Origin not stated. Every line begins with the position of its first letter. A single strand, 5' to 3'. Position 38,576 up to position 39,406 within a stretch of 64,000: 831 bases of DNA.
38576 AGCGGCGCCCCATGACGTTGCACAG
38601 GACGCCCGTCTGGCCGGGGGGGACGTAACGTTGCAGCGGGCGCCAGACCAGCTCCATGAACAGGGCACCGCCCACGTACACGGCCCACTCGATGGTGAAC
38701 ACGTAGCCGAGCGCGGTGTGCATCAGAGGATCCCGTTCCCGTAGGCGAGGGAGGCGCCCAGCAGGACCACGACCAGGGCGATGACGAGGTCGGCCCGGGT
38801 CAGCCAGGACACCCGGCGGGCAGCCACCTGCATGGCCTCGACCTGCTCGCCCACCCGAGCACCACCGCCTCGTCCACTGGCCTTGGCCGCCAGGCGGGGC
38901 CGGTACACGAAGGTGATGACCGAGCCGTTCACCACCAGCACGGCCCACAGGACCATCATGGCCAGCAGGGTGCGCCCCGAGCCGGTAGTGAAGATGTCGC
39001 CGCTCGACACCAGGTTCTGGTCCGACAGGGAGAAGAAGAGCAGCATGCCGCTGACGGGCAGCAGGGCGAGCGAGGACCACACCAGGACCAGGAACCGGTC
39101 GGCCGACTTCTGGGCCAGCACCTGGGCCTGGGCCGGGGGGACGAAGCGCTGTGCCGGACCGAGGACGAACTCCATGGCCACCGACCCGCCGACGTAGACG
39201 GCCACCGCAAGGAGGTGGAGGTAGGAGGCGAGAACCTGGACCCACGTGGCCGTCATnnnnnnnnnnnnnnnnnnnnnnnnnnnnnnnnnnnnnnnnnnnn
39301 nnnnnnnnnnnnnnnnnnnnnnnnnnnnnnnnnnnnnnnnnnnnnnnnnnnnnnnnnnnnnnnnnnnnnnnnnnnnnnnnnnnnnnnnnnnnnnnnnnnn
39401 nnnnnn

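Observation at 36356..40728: Translationally locked accessory module downstream of the Mo enzyme: SagB-like protein, two paralogous 4-TM proteins, degenerate ANL-like protein, 200-aa orphan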

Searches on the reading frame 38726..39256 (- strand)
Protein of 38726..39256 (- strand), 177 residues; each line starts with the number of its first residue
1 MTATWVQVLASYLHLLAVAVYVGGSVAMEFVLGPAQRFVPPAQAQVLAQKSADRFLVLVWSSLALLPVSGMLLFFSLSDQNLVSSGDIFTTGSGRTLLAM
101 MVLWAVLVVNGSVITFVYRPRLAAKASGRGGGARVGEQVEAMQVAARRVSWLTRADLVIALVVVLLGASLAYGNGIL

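Call 4: search_protein_families(library=pfam, proteins=[window:38726-39256:-], max_evalue=1)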
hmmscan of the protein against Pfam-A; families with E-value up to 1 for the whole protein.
window:38726-39256:- (177 aa): 3 families
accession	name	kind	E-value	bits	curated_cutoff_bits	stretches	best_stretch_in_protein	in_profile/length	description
PF05425.18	CopD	-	4.1e-09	37.2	32.1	1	52-170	4-105/105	Copper resistance protein D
PF10027.14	DUF2269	-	0.075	13.5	28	1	11-77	4-70/150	Predicted integral membrane protein (DUF2269)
PF09980.14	DUF2214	-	0.38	11.1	34.1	0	8-175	3-147/147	Predicted membrane protein (DUF2214)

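Call 5: search_protein_families(library=ncbifam, proteins=[window:38726-39256:-], max_evalue=1)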
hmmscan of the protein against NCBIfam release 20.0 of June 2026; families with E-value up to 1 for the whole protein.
window:38726-39256:- (177 aa): 1 family
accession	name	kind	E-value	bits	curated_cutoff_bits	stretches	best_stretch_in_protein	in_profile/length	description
TIGR02163.1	napH_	subfamily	0.18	11.3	213.05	1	52-113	113-173/255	NapH/MauN family ferredoxin-type protein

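Call 23: search_solved_structures(query=window:38726-39256:-, max_evalue=10)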
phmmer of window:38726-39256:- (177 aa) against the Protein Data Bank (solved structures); distinct sequences matched with E-value up to 10: 1.
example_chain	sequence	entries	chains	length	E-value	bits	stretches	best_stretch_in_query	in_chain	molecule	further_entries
9osb_A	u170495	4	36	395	0.9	12.8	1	26-73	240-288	Major capsid protein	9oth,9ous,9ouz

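Call 26: find_homologous_proteins(query=window:38726-39256:-)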
Query window:38726-39256:- (177 aa): 187 proteins with E <= 0.001 among 1364 candidates; the best 120 are listed.
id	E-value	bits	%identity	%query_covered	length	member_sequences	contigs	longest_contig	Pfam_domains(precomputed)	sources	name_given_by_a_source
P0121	4.4e-97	341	94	100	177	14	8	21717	PF05425.19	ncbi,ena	-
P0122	3.3e-96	338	95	100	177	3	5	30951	PF05425.19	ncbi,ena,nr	ncbi:MAG: CopD family protein [Actinomycetota bacterium]|nr:CopD family protein [Actinomycetota bact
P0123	1.1e-81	291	83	100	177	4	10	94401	PF05425.19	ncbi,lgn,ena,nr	ncbi:MAG: CopD family protein [Actinomycetota bacterium]|nr:CopD family protein [Actinomycetota bact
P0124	9.5e-79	281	80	100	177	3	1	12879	PF05425.19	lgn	-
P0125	7.8e-78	278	78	100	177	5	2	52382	PF05425.19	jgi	-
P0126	1.1e-77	278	79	100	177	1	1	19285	PF05425.19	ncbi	-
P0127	1.9e-76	274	80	100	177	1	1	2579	PF05425.19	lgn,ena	-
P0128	5.0e-76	272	76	100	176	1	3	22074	PF05425.19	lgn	-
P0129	2.0e-74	267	78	99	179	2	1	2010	PF05425.19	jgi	-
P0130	1.1e-73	265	74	99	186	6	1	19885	PF05425.19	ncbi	ncbi:MAG: hypothetical protein ACYCX8_00275 [Acidimicrobiales bacterium]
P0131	1.4e-72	261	71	100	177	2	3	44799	PF05425.19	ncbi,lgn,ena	-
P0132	7.1e-71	255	67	100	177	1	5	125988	PF05425.19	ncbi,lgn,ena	-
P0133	1.0e-70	255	76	99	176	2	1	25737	PF05425.19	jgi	jgi:uncharacterized membrane protein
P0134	1.2e-70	255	70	100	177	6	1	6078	PF05425.19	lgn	-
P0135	2.5e-70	254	73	100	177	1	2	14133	PF05425.19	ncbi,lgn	-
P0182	1.1e-42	164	52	97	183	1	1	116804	PF05425.19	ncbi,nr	ncbi:MAG: CopD family protein [Dehalococcoidia bacterium]|nr:CopD family protein [Dehalococcoidia ba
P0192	4.9e-41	158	51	98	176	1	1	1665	PF05425.19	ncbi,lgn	ncbi:MAG: CopD family protein [Pseudomonadales bacterium]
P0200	1.9e-40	157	49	97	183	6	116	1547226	PF05425.19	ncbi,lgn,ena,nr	ncbi:MAG: CopD family protein [Thermoflexaceae bacterium]|nr:CopD family protein [Thermoflexaceae ba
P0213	4.7e-39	152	48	95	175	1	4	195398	PF05425.19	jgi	jgi:uncharacterized membrane protein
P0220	7.3e-39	151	49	95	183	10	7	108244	PF05425.19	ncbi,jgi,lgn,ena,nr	ncbi:MAG TPA: CopD family protein [Tepidiformaceae bacterium]|nr:CopD family protein [Tepidiformacea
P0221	8.5e-39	151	45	94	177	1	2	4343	PF05425.19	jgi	jgi:uncharacterized membrane protein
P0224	9.9e-39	151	47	97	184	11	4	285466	PF05425.19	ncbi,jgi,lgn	jgi:uncharacterized membrane protein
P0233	3.2e-38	149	46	94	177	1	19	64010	PF05425.19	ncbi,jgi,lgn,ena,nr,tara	ncbi:MAG: hypothetical protein QGH42_10685 [Kiritimatiellia bacterium]|jgi:uncharacterized membrane 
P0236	7.1e-38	148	48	95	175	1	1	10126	PF05425.19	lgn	-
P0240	1.2e-37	147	49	97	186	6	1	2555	PF05425.19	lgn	-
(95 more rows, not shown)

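Call 27: find_encoding_contigs(protein=P0233, flank=10000, max_places=2)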
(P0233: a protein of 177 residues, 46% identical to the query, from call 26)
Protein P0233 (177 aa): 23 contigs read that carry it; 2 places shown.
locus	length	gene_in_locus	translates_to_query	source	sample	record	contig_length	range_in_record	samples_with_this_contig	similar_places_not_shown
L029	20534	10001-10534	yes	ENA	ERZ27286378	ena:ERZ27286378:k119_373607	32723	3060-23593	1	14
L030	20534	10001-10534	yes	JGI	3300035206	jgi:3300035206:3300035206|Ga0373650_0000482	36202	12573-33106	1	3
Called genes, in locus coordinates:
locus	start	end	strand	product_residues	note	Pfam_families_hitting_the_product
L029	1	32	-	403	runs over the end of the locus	PF02515:CoA_transf_3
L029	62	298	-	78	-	-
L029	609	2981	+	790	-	PF02515:CoA_transf_3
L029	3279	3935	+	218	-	PF00440:TetR_N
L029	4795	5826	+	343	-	PF13187:Fer4_9 (faint), PF13237:Fer4_10 (faint), PF00037:Fer4 (faint), PF12797:Fer4_2 (faint), PF12837:Fer4_6 (faint), PF12838:Fer4_7 (weak), PF13247:Fer4_11, PF25160:LdpA_Fe-S-bd (weak)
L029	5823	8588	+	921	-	PF00384:Molybdopterin, PF01568:Molydop_binding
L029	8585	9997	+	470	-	-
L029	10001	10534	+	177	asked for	PF05425:CopD (weak)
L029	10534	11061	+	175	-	PF05425:CopD (weak)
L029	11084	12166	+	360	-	PF00501:AMP-binding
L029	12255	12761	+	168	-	PF13577:SnoaL_4, PF14534:DUF4440, PF12680:SnoaL_2 (weak)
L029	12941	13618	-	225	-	PF14512:TM1586_NiRdase (faint), PF00881:Nitroreductase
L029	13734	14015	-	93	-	-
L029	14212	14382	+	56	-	-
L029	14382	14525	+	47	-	-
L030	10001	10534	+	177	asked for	PF05425:CopD (weak)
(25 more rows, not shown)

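Call 28: find_encoding_contigs(protein=P0200, flank=10000, max_places=2)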
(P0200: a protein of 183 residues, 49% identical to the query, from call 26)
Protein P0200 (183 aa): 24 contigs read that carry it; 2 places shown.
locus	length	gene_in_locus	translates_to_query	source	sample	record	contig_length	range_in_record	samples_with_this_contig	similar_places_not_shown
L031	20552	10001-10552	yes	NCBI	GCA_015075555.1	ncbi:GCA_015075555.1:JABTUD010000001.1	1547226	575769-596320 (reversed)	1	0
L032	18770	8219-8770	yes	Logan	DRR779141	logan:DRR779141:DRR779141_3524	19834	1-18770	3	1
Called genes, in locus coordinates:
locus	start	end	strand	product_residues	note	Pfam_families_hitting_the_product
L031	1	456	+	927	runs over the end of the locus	PF00384:Molybdopterin, PF01568:Molydop_binding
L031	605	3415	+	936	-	PF00384:Molybdopterin, PF01568:Molydop_binding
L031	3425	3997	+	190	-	PF09459:EB_dh (faint)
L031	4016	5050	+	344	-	PF00037:Fer4 (faint), PF12838:Fer4_7 (faint), PF13237:Fer4_10 (faint), PF12797:Fer4_2 (faint), PF12837:Fer4_6 (faint), PF13247:Fer4_11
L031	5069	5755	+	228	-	PF02613:Nitrate_red_del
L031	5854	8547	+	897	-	PF00384:Molybdopterin, PF01568:Molydop_binding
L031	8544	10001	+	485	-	-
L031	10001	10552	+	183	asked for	PF05425:CopD (weak)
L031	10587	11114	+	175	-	PF05425:CopD (weak)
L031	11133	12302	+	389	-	PF00501:AMP-binding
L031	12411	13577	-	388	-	PF00144:Beta-lactamase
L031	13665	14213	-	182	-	PF02482:Ribosomal_S30AE, PF00313:CSD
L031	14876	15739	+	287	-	PF09754:PAC2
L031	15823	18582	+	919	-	PF00498:FHA, PF16697:Yop-YscD_cpl, PF00498:FHA, PF16697:Yop-YscD_cpl, PF00005:ABC_tran, PF13304:AAA_21 (faint), PF01061:ABC2_membrane, PF12698:ABC2_membrane_3 (weak)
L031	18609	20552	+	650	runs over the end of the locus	PF00069:Pkinase, PF03109:ABC1 (faint), PF07714:PK_Tyr_Ser-Thr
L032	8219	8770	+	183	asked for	PF05425:CopD (weak)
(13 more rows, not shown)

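Call 50: search_protein_families(library=pfam, alignment_id=A2, max_evalue=10)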
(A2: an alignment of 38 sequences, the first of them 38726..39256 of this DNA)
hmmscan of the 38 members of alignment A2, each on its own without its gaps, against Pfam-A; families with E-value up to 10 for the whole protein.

A. member 1, window:38726-39256:- (177 aa): 3 families
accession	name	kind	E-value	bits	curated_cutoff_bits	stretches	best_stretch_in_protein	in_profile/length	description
PF05425.18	CopD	-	4.1e-09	37.2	32.1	1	52-170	4-105/105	Copper resistance protein D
PF10027.14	DUF2269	-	0.075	13.5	28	1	11-77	4-70/150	Predicted integral membrane protein (DUF2269)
PF09980.14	DUF2214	-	0.38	11.1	34.1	1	8-175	3-147/147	Predicted membrane protein (DUF2214)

B. families by the number of members that match (of 38 scanned): 26 families (the first 25 are shown)
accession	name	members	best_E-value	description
PF05425.18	CopD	38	2.2e-12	Copper resistance protein D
PF13664.11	DUF4149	23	0.00011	Domain of unknown function (DUF4149)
PF09980.14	DUF2214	14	0.0029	Predicted membrane protein (DUF2214)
PF10027.14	DUF2269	10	0.0021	Predicted integral membrane protein (DUF2269)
PF01292.26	Ni_hydr_CYTB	6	0.0005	Prokaryotic cytochrome b561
PF11027.13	DUF2615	6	0.044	Protein of unknown function (DUF2615)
PF03303.18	WTF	3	0.023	WTF protein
PF01529.25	DHHC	3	0.16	DHHC palmitoyltransferase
PF06596.16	PsbX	2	0.088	Photosystem II reaction centre X protein (PsbX)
PF25686.1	Betaherpes_U91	2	0.4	Betaherpesvirus U91 protein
PF07584.16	BatA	2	0.83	Aerotolerance regulator N-terminal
PF13968.11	DUF4220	1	0.023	Domain of unknown function (DUF4220)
PF05052.17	MerE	1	0.039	MerE protein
PF00060.32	Lig_chan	1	0.044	Ligand-gated ion channel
PF07465.18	PsaM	1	0.057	Photosystem I protein M (PsaM)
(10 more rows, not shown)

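Call 51: search_protein_families(library=pfam, proteins=[P0182, P0192, P0200, P0213, P0220, P0221, P0224, P0233, P0236, P0240], max_evalue=1)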
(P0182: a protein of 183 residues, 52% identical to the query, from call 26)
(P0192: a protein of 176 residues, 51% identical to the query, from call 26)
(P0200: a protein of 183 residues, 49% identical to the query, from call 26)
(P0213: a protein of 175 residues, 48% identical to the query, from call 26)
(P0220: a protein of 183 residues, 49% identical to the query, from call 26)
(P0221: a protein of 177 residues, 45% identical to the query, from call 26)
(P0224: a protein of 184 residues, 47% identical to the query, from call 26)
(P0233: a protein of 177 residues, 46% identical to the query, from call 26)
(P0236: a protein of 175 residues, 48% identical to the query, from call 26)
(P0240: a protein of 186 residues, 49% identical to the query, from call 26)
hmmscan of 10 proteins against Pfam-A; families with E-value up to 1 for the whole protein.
P0182 (183 aa): 2 families
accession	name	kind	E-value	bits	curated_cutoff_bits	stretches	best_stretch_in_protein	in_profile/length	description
PF05425.18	CopD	-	1e-08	36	32.1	1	54-176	3-104/105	Copper resistance protein D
PF13664.11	DUF4149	-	0.029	15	24.6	1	20-128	2-92/102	Domain of unknown function (DUF4149)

P0192 (176 aa): 3 families
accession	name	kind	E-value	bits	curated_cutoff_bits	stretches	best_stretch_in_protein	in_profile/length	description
PF05425.18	CopD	-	1.2e-09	38.9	32.1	1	55-169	4-104/105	Copper resistance protein D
PF09980.14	DUF2214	-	0.0055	17.1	34.1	1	12-173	4-145/147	Predicted membrane protein (DUF2214)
PF13664.11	DUF4149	-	0.022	15.4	24.6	1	19-123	1-94/102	Domain of unknown function (DUF4149)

P0200 (183 aa): 5 families
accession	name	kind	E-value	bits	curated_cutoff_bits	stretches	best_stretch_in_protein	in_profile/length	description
PF05425.18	CopD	-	1.4e-07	32.3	32.1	1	54-177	3-105/105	Copper resistance protein D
PF03303.18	WTF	-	0.023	15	25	1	95-124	113-142/224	WTF protein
PF13664.11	DUF4149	-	0.06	14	24.6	1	20-130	2-94/102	Domain of unknown function (DUF4149)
PF17194.10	AbiEi_3_N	-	0.15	12.5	26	0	6-32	57-83/93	Transcriptional regulator, AbiEi antitoxin N-terminal domain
PF03699.18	UPF0182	-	0.5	8.9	27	1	68-176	6-115/770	Uncharacterised protein family (UPF0182)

P0213 (175 aa): 6 families
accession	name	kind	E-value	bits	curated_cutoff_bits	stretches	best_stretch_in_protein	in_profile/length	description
PF05425.18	CopD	-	1.4e-10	41.9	32.1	1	52-169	3-105/105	Copper resistance protein D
PF09980.14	DUF2214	-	0.0029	18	34.1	1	10-172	4-145/147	Predicted membrane protein (DUF2214)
PF05052.17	MerE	-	0.039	14.3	22.8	0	45-83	36-73/75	MerE protein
PF11027.13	DUF2615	-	0.056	14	23.4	1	87-139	45-93/104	Protein of unknown function (DUF2615)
PF13664.11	DUF4149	-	0.2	12.3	24.6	1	17-119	1-91/102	Domain of unknown function (DUF4149)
PF25686.1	Betaherpes_U91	-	0.4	10.6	27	0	125-160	73-108/157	Betaherpesvirus U91 protein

P0220 (183 aa): 2 families
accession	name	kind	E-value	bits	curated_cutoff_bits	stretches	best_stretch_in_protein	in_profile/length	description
PF05425.18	CopD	-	8.2e-09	36.2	32.1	1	54-177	3-105/105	Copper resistance protein D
PF13664.11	DUF4149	-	0.012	16.3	24.6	1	19-129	1-93/102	Domain of unknown function (DUF4149)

P0221 (177 aa): 3 families
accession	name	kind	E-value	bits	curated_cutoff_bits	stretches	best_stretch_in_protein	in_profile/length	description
PF05425.18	CopD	-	4.1e-06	27.6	32.1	1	49-171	3-105/105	Copper resistance protein D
PF13664.11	DUF4149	-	0.00012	22.7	24.6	1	14-128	1-98/102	Domain of unknown function (DUF4149)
PF10027.14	DUF2269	-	0.21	12.1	28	0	8-82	3-77/150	Predicted integral membrane protein (DUF2269)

P0224 (184 aa): 4 families
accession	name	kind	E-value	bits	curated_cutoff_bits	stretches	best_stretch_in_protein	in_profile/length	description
PF05425.18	CopD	-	3e-08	34.4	32.1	1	55-177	3-104/105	Copper resistance protein D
PF13664.11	DUF4149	-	0.016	15.9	24.6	1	21-130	2-93/102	Domain of unknown function (DUF4149)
PF09980.14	DUF2214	-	0.018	15.4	34.1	1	143-181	107-145/147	Predicted membrane protein (DUF2214)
PF00060.32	Lig_chan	-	0.044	14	30.8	1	6-91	2-78/146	Ligand-gated ion channel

P0233 (177 aa): 2 families
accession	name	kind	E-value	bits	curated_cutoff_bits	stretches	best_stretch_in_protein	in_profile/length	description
PF05425.18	CopD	-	2.1e-05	25.3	32.1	1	49-171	3-105/105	Copper resistance protein D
PF13664.11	DUF4149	-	0.00011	22.8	24.6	1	14-130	1-100/102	Domain of unknown function (DUF4149)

P0236 (175 aa): 2 families
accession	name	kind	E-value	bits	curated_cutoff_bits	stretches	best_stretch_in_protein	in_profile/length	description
PF05425.18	CopD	-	1.2e-10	42.2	32.1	1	52-169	3-105/105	Copper resistance protein D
PF13664.11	DUF4149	-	0.18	12.5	24.6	1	17-117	1-89/102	Domain of unknown function (DUF4149)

P0240 (186 aa): 3 families
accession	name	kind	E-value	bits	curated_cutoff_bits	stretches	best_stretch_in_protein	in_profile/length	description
PF05425.18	CopD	-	2.1e-09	38.2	32.1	1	57-179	3-104/105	Copper resistance protein D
PF13664.11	DUF4149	-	0.0019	18.9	24.6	1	22-133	1-94/102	Domain of unknown function (DUF4149)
PF01292.26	Ni_hydr_CYTB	-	0.061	13.5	30.1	1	11-91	56-128/179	Prokaryotic cytochrome b561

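Call 65: predict_structure(alignment_id=A2)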
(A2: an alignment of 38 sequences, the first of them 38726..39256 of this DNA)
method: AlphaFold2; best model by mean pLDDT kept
length: 177 residues; sequences in the alignment: 38
mean_pLDDT: 87.6   pTM: 0.80
mean pLDDT of the five models: 87.6, 86.1, 86.1, 81.6, 79.4
residues with pLDDT >= 90: 92; 70-90: 73; 50-70: 12; < 50: 0
segments of 3 or more residues with pLDDT < 50: none
pLDDT, mean of each block of 10 residues (from residue 1): 81 95 93 89 87 92 94 78 77 90 96 93 72 83 91 94 92 77
secondary structure, 60 per line:
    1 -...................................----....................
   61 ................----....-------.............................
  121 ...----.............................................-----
elements in order: H2-36 H41-76 H81-84 H92-123 H128-172
